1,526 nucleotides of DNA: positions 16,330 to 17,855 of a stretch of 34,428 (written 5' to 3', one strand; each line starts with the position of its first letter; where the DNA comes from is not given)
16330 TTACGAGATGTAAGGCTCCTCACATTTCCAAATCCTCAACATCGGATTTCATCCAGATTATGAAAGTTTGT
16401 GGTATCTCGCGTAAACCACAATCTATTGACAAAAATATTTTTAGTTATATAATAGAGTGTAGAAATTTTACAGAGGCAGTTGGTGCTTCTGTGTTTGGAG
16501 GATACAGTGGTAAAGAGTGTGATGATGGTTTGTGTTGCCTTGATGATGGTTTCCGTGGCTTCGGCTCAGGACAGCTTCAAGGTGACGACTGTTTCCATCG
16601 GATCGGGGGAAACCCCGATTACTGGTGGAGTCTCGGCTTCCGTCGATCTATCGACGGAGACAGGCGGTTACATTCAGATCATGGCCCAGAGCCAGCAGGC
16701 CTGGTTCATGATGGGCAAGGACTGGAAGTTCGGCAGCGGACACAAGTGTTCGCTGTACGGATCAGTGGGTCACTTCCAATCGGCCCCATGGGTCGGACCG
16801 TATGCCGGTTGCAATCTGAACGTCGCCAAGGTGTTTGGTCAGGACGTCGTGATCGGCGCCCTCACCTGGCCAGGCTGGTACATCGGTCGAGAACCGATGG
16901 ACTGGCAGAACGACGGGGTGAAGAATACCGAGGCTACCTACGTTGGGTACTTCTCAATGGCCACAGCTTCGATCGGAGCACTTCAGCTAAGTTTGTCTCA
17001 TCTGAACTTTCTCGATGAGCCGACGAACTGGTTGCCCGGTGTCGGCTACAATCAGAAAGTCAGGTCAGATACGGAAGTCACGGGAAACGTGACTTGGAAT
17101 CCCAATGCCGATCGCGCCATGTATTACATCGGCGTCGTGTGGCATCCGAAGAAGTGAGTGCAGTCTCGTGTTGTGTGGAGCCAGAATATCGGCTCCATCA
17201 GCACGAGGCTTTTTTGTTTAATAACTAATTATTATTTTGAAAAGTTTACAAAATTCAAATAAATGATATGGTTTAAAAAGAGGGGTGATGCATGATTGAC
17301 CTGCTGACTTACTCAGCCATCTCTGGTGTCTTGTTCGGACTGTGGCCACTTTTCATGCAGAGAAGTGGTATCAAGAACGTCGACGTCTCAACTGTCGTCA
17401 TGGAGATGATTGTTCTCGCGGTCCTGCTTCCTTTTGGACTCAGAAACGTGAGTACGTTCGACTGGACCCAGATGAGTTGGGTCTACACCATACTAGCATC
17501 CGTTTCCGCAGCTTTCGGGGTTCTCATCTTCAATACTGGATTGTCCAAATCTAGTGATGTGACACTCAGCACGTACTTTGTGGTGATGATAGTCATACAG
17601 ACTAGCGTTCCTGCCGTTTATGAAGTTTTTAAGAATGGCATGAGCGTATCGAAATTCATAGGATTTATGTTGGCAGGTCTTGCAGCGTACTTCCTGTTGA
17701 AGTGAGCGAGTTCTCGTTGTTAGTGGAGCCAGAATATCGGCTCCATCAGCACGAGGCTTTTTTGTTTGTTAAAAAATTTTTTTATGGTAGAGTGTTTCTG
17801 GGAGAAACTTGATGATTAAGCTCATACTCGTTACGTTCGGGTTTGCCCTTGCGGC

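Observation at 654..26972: Nine GC-rich, self-contained mini-cassettes at six intergenic sites of an AT-rich housekeeping backbone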

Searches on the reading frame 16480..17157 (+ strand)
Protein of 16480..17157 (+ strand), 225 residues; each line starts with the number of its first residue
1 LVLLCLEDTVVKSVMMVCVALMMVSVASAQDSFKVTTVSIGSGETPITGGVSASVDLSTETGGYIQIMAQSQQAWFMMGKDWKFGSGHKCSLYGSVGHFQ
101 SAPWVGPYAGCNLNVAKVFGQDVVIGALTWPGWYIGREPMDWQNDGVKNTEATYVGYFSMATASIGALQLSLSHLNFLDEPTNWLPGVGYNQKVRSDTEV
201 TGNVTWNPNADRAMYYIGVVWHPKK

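Call 7: search_protein_families(library=pfam, proteins=[window:16480-17157:+], max_evalue=1)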
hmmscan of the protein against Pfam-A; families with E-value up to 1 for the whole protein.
window:16480-17157:+ (225 aa): 1 family
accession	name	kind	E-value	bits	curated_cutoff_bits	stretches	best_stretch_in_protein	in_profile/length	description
PF08929.15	PoNi_C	-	0.0081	17.4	25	1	133-168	55-89/107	PoNe immunity proteins (PoNi), C-terminal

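Call 8: search_protein_families(library=phrogs, proteins=[window:16480-17157:+], max_evalue=1)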
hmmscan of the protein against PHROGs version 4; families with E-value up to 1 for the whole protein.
window:16480-17157:+ (225 aa): 0 families

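Call 13: find_homologous_proteins(query=window:16522-17157:+, max_evalue=0.01)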
Query window:16522-17157:+ (211 aa): 19 proteins with E <= 0.01 among 163 candidates.
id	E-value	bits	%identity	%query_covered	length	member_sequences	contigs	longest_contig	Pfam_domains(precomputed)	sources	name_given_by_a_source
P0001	1.6e-141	487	100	100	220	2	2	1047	-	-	-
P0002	1.6e-91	324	64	99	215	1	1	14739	-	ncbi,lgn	-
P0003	5.9e-87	309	60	99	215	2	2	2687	-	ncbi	-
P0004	1.1e-82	295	62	95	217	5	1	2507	-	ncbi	-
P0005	1.5e-82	295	60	100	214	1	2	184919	-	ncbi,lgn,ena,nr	ncbi:MAG: hypothetical protein CEO12_36 [Parcubacteria group bacterium Gr01-1014_46]|nr:MAG: hypothe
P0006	7.4e-82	292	58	99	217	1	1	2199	-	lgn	-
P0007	3.2e-79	284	56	100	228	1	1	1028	-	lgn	-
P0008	1.5e-78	282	58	94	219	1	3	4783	-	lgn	-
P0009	6.8e-75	270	54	100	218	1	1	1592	-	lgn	-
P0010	5.2e-73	263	57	92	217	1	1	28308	-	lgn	-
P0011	1.4e-70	255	54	100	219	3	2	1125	-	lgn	-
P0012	1.1e-66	243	51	97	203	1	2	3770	-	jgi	jgi:hypothetical protein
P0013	2.8e-61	225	48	95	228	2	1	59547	-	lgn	-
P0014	3.6e-61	225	50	99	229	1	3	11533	-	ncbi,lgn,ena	-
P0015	3.3e-51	192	43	100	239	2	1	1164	-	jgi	jgi:hypothetical protein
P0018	3.2e-41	159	39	98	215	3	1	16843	-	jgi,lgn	jgi:hypothetical protein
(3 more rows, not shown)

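Call 14: find_encoding_contigs(protein=P0005, flank=10000, max_places=3)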
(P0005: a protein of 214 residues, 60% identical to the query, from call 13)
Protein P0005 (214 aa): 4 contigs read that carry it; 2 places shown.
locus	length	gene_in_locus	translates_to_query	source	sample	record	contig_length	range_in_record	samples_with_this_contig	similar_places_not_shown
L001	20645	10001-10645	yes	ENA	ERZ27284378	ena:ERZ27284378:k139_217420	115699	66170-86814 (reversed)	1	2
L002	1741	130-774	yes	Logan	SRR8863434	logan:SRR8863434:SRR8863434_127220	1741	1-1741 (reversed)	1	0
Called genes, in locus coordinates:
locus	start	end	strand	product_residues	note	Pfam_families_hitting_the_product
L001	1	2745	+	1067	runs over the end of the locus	PF04563:RNA_pol_Rpb2_1, PF04561:RNA_pol_Rpb2_2, PF04565:RNA_pol_Rpb2_3, PF10385:RNA_pol_Rpb2_45, PF00562:RNA_pol_Rpb2_6, PF04560:RNA_pol_Rpb2_7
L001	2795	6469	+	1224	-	PF04997:RNA_pol_Rpb1_1, PF00623:RNA_pol_Rpb1_2, PF04983:RNA_pol_Rpb1_3, PF05000:RNA_pol_Rpb1_4, PF04998:RNA_pol_Rpb1_5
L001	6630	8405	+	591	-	PF01807:Zn_ribbon_DnaG, PF08275:DNAG_N, PF01751:Toprim (weak), PF13155:Toprim_2, PF13662:Toprim_4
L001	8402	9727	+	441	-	PF03979:Sigma70_r1_1, PF00140:Sigma70_r1_2, PF04542:Sigma70_r2, PF04539:Sigma70_r3, PF04545:Sigma70_r4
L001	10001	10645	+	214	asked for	-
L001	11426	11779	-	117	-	-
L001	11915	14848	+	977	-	PF00580:UvrD-helicase, PF13245:AAA_19, PF13361:UvrD_C, PF13538:UvrD_C_2 (faint), PF12705:PDDEXK_1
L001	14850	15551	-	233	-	PF18400:Thioredoxin_12 (faint), PF13098:Thioredoxin_2, PF13462:Thioredoxin_4, PF01323:DSBA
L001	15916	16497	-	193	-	PF13482:RNase_H_2, PF10108:DNA_pol_B_exo2 (faint)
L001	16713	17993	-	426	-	PF13393:tRNA-synt_His, PF00587:tRNA-synt_2b, PF03129:HGTP_anticodon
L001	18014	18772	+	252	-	PF01509:TruB_N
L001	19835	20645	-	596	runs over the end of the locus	PF00009:GTP_EFTU, PF01926:MMR_HSR1 (weak), PF22042:EF-G_D2, PF03144:GTP_EFTU_D2, PF00679:EFG_C, PF21018:BipA_C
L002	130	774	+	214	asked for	-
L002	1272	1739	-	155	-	?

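Call 15: find_encoding_contigs(protein=P0013, flank=10000, max_places=3)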
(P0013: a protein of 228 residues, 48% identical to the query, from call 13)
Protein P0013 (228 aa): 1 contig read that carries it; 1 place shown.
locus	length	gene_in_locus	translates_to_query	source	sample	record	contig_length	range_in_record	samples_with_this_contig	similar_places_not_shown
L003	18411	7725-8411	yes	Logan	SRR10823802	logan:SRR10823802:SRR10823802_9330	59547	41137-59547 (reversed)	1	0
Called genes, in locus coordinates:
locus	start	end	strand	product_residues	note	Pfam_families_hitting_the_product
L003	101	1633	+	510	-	PF13632:Glyco_trans_2_3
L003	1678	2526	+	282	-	PF08308:PEGA (weak)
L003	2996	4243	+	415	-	PF01546:Peptidase_M20, PF07687:M20_dimer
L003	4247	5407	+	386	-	PF01409:tRNA-synt_2d, PF03147:FDX-ACB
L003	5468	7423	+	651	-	PF02518:HATPase_c, PF00204:DNA_gyraseB, PF01751:Toprim, PF00986:DNA_gyraseB_C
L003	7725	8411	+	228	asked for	-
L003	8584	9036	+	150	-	PF02381:MraZ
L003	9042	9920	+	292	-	PF01795:Methyltransf_5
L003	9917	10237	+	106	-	-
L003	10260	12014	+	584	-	PF03717:PBP_dimer, PF00905:Transpeptidase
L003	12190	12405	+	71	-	PF12637:TSCPD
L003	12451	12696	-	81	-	-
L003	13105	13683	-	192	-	PF18306:LDcluster4, PF03641:Lysine_decarbox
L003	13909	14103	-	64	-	-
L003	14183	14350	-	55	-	PF23451:Zn_ribbon_PaaD (weak)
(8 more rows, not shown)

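Call 24: find_encoding_contigs(protein=P0002, flank=10000, max_places=2)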
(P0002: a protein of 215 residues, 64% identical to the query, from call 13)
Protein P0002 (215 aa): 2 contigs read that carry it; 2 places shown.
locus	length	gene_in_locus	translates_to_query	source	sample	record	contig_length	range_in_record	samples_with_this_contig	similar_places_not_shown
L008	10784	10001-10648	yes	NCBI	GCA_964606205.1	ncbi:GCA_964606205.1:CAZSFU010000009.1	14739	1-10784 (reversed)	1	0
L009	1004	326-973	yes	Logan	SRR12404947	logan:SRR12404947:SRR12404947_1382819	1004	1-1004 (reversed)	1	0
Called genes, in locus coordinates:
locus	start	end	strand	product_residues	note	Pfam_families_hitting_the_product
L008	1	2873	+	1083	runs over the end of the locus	PF04563:RNA_pol_Rpb2_1, PF04561:RNA_pol_Rpb2_2, PF04565:RNA_pol_Rpb2_3, PF10385:RNA_pol_Rpb2_45, PF00562:RNA_pol_Rpb2_6, PF04560:RNA_pol_Rpb2_7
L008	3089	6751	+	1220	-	PF04997:RNA_pol_Rpb1_1, PF00623:RNA_pol_Rpb1_2, PF04983:RNA_pol_Rpb1_3, PF05000:RNA_pol_Rpb1_4, PF04998:RNA_pol_Rpb1_5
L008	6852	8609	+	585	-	PF01807:Zn_ribbon_DnaG, PF08275:DNAG_N, PF13155:Toprim_2, PF13662:Toprim_4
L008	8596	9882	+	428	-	PF03979:Sigma70_r1_1, PF00140:Sigma70_r1_2, PF04542:Sigma70_r2, PF04539:Sigma70_r3, PF04545:Sigma70_r4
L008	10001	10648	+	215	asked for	-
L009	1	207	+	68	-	PF04545:Sigma70_r4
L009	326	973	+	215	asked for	-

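Call 25: find_encoding_contigs(protein=P0010, flank=10000, max_places=2)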
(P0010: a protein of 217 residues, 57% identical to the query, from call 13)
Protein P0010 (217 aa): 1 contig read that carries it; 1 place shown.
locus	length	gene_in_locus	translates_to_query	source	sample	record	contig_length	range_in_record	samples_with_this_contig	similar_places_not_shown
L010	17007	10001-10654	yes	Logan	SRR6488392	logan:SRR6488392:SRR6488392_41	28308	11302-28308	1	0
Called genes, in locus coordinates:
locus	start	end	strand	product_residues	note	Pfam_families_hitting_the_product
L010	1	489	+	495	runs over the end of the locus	-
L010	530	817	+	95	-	PF01197:Ribosomal_L31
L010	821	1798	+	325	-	PF03462:PCRF, PF00472:RF-1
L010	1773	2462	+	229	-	PF03602:Cons_hypoth95, PF05175:MTS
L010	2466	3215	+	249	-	PF00318:Ribosomal_S2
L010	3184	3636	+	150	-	PF00889:EF_TS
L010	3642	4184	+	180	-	-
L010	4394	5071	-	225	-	-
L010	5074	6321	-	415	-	PF13506:Glyco_transf_21, PF03142:Chitin_synth_2 (faint), PF00535:Glycos_transf_2, PF10111:Glyco_tranf_2_2, PF13641:Glyco_tranf_2_3, PF13632:Glyco_trans_2_3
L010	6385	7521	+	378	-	PF01409:tRNA-synt_2d, PF03147:FDX-ACB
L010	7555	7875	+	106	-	-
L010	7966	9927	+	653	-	PF02518:HATPase_c, PF00204:DNA_gyraseB, PF01751:Toprim, PF00986:DNA_gyraseB_C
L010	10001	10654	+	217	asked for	-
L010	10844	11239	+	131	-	PF02381:MraZ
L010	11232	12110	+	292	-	PF01795:Methyltransf_5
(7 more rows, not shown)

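Call 26: find_encoding_contigs(protein=P0018, flank=10000, max_places=2)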
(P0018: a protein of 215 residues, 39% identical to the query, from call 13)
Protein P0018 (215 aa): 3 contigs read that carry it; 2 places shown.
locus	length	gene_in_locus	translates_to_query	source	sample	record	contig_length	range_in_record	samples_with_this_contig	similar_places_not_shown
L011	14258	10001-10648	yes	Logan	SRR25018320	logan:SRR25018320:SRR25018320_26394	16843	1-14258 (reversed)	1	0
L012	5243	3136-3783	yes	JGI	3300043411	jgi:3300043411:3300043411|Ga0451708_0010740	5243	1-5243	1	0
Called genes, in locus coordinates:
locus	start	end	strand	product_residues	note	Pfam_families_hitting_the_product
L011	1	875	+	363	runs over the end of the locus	PF02163:Peptidase_M50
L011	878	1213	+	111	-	-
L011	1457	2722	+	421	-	PF00587:tRNA-synt_2b, PF03129:HGTP_anticodon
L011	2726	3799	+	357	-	PF00022:Actin (faint), PF06723:MreB_Mbl, PF00012:HSP70, PF14450:FtsA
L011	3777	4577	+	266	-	PF04085:MreC (weak)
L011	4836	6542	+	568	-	PF03717:PBP_dimer, PF00905:Transpeptidase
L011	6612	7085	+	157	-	PF03449:GreA_GreB_N, PF01272:GreA_GreB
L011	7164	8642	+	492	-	PF01336:tRNA_anti-codon, PF00152:tRNA-synt_2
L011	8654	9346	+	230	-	-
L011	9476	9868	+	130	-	-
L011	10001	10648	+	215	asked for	-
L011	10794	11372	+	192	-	-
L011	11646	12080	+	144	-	PF02381:MraZ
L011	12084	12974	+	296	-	PF01795:Methyltransf_5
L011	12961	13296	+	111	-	-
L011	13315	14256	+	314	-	?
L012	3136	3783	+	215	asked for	-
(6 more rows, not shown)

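Call 34: list_cluster_members(proteins=[P0020, P0030, P0022, P0024, P0002, P0003, P0004, P0014, P0001])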
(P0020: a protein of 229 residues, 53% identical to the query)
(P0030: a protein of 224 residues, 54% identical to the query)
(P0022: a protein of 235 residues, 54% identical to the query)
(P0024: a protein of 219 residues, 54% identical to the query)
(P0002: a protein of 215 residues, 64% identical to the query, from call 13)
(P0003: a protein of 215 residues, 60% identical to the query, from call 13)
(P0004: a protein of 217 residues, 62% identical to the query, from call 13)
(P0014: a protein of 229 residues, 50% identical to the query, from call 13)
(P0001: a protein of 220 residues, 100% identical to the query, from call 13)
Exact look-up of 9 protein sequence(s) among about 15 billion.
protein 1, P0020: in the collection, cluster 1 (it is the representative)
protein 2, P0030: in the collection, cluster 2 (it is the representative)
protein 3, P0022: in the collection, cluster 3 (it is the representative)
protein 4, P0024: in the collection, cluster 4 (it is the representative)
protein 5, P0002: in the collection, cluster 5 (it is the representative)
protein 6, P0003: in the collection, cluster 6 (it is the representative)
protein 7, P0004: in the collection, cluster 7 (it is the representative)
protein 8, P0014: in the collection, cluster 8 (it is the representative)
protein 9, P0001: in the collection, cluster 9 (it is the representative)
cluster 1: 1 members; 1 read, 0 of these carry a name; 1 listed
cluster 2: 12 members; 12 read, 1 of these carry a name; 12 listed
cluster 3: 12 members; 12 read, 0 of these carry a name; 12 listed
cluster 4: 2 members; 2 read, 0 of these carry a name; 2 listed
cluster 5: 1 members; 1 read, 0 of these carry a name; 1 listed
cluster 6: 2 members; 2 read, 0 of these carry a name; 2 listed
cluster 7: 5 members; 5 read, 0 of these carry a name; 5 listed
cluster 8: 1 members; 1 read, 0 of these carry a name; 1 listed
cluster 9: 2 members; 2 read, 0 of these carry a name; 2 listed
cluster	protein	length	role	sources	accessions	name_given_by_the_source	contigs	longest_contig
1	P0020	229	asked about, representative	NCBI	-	-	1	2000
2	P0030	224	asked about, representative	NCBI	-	-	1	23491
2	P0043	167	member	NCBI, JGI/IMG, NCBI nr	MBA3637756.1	MAG: hypothetical protein H0W53_00460 [Acidobacteria bacterium] | hypothetical protein | hypothetical protein [Acidobacteriota bacterium]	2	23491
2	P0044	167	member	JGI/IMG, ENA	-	-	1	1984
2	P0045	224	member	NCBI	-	-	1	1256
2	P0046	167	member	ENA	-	-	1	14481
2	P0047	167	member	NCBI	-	-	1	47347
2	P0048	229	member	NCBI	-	-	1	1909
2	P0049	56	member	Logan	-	-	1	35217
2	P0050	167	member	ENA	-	-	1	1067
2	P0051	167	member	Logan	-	-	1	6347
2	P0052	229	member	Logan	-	-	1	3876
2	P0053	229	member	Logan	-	-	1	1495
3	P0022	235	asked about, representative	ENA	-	-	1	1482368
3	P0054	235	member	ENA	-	-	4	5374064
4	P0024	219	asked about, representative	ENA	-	-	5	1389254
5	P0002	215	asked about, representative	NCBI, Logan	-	-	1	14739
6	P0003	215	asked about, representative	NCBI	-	-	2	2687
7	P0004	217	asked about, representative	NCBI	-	-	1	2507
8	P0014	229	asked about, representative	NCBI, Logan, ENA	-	-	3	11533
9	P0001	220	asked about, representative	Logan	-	-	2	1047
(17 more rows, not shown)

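Call 57: search_solved_structures(query=A2, max_evalue=10)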
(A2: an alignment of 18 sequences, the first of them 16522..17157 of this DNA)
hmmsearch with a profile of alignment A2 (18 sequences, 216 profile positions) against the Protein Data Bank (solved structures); distinct sequences matched with E-value up to 10: 8.
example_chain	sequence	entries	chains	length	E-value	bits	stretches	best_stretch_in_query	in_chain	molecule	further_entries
9exq_D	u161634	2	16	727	1.7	11.4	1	16-75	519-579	Putative transmembrane protein Wzc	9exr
7ni2_A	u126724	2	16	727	1.7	11.4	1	16-75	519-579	Tyrosine-protein kinase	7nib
7nhr_A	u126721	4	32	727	1.7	11.4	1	16-75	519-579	Putative transmembrane protein Wzc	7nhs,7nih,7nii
9i2q_D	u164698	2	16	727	1.7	11.4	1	16-75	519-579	Putative transmembrane protein Wzc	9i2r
9exo_H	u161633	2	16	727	1.7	11.4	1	16-75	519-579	Putative transmembrane protein Wzc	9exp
5dze_A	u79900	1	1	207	1.7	11.4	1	82-107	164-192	endo-glucanase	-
5dzf_A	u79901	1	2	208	1.7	11.4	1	82-107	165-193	endo-glucanase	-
5dzg_A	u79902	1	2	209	1.7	11.4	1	82-107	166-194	VvEG16, endo-glucanase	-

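Call 63: predict_structure(alignment_id=A2)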
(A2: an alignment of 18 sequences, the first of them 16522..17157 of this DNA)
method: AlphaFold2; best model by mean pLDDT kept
length: 211 residues; sequences in the alignment: 18
mean_pLDDT: 86.4   pTM: 0.78
mean pLDDT of the five models: 86.4, 85.7, 85.6, 85.3, 84.9
residues with pLDDT >= 90: 137; 70-90: 41; 50-70: 23; < 50: 10
segments of 3 or more residues with pLDDT < 50: 131-135
pLDDT, mean of each block of 10 residues (from residue 1): 51 64 94 88 94 94 96 94 93 97 92 94 76 55 93 95 78 95 94 89 92 54
secondary structure, 60 per line:
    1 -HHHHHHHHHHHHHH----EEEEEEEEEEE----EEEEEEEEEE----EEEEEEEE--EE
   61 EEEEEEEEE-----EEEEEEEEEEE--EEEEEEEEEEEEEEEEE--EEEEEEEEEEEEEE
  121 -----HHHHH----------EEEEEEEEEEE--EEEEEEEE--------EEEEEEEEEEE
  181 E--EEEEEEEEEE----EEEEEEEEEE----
elements in order: H2-15 E20-30 E35-44 E49-56 E59-69 E75-85 E88-104 E107-120 H126-130 E141-151 E154-161 E170-181 E184-193 E198-207

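Call 66: fold_search(model_id=the predicted structure, library=pdb)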
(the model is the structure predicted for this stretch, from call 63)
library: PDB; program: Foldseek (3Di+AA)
matches with E <= 10: 1107; with E <= 0.001: 9
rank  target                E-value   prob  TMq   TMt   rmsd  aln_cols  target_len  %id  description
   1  4fqe                  1.5e-05  1.00  0.60  0.72   4.0       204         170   12  KdgM porin (released 2013-06-26)
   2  4pr7_A                1.7e-05  1.00  0.62  0.75   3.7       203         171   12  KdgM porin in complex with disordered oligogalacturonate (released 2014-06-11)
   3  2wjq                  1.1e-04  1.00  0.59  0.60   5.4       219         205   10  NanC porin structure in hexagonal crystal form. (released 2009-10-13)
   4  2wjr                  3.1e-04  1.00  0.58  0.59   5.6       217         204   10  NanC porin structure in rhombohedral crystal form. (released 2009-10-13)
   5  5prn                  4.6e-04  1.00  0.39  0.31   7.7       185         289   13  E1M, Y96W, S119W MUTANT OF RH. BLASTICA PORIN (released 1998-08-12)
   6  5d0o_A                7.2e-04  1.00  0.45  0.15   7.7       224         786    9  BamABCDE complex, outer membrane beta barrel assembly machinery entire complex (released 2016-03-09)
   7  6fsu_B                8.3e-04  1.00  0.40  0.25   9.3       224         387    9  Crystal structure of E.coli BamA beta-barrel with a C-terminal extension (released 2018-11-14)
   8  3prn                  9.7e-04  1.00  0.41  0.32   7.5       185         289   12  E1M, A104W MUTANT OF RH. BLASTICA PORIN (released 1998-08-12)
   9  6fsu_A                9.7e-04  1.00  0.39  0.24   9.6       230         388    9  Crystal structure of E.coli BamA beta-barrel with a C-terminal extension (released 2018-11-14)
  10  6prn                  1.2e-03  0.99  0.32  0.26  14.7       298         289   10  E1M, K50A, R52A MUTANT OF RH. BLASTICA PORIN (released 1998-08-12)
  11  8uzl_C                1.2e-03  1.00  0.47  0.66   7.8       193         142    7  Designed Transmembrane beta-barrel- TMB10_163 (released 2024-07-17)
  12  7prn                  1.3e-03  0.99  0.32  0.26  14.8       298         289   10  E1M, D97A, E99A MUTANT OF RH. BLASTICA PORIN (released 1998-08-12)
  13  1im0                  1.4e-03  0.99  0.33  0.29  16.3       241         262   10  OUTER MEMBRANE PHOSPHOLIPASE A FROM ESCHERICHIA COLI N156A ACTIVE SITE MUTANT PH 8.3 (released 2001-10-03)
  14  4k3c                  1.6e-03  1.00  0.42  0.20   8.5       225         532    8  The crystal structure of BamA from Haemophilus ducreyi lacking POTRA domains 1-3 (released 2013-09-04)
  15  1prn                  1.7e-03  1.00  0.41  0.32   7.4       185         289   12  REFINED STRUCTURE OF PORIN FROM RHODOPSEUDOMONAS BLASTICA AND COMPARISON WITH THE PORIN FROM RHODOBACTER CAPSULATUS (released 1994-10-15)
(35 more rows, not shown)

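Call 71: find_related_loci(query=A2, collection=viral_contigs, flank=8000)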
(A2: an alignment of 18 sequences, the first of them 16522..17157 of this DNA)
Query A2 (211 aa) in viral_contigs; peptide patterns used: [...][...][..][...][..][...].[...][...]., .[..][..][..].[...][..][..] (x = any residue, [..] = any of these).
164 stretches matched a pattern, but none encodes a relative of the query by tblastn (E <= 1e-3).

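Call 82: search_protein_families(library=ncbifam, proteins=[window:16522-17157:+], max_evalue=1)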
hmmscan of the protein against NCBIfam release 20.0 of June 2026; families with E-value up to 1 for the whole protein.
window:16522-17157:+ (211 aa): 1 family
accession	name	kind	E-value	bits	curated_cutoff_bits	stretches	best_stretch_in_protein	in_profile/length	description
NF005518.0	PRK07143.1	equivalog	0.27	10.6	232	1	47-75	98-126/281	hypothetical protein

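Call 83: search_protein_families(library=padloc, proteins=[window:16522-17157:+], max_evalue=1)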
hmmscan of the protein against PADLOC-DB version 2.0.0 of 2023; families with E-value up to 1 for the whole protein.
window:16522-17157:+ (211 aa): 0 families

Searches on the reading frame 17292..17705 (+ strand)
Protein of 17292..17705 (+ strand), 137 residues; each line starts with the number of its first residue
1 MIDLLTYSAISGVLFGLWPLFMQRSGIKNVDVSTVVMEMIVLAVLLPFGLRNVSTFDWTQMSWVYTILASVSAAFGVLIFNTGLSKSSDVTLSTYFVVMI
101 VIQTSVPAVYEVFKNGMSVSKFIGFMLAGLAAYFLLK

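Call 7: search_protein_families(library=pfam, proteins=[window:17292-17705:+], max_evalue=1)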
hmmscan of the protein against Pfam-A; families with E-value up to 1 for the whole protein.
window:17292-17705:+ (137 aa): 1 family
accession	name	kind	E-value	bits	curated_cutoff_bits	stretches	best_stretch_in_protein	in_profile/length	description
PF00892.27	EamA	-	0.0053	17.5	28.2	1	9-136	8-134/135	EamA-like transporter family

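Call 8: search_protein_families(library=phrogs, proteins=[window:17292-17705:+], max_evalue=1)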
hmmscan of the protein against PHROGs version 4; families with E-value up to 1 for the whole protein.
window:17292-17705:+ (137 aa): 1 family
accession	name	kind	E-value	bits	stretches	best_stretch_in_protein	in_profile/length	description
phrog_3899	-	unknown function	0.88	10.9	0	57-92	6-41/107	-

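Call 82: search_protein_families(library=ncbifam, proteins=[window:17292-17705:+], max_evalue=1)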
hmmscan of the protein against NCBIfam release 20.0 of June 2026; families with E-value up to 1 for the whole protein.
window:17292-17705:+ (137 aa): 1 family
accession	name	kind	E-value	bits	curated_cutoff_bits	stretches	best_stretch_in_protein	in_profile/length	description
NF004880.0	PRK06241.2-1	equivalog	0.021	12.8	972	1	13-133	279-402/837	phosphoenolpyruvate synthase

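Call 83: search_protein_families(library=padloc, proteins=[window:17292-17705:+], max_evalue=1)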
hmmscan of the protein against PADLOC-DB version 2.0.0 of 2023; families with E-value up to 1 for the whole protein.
window:17292-17705:+ (137 aa): 0 families
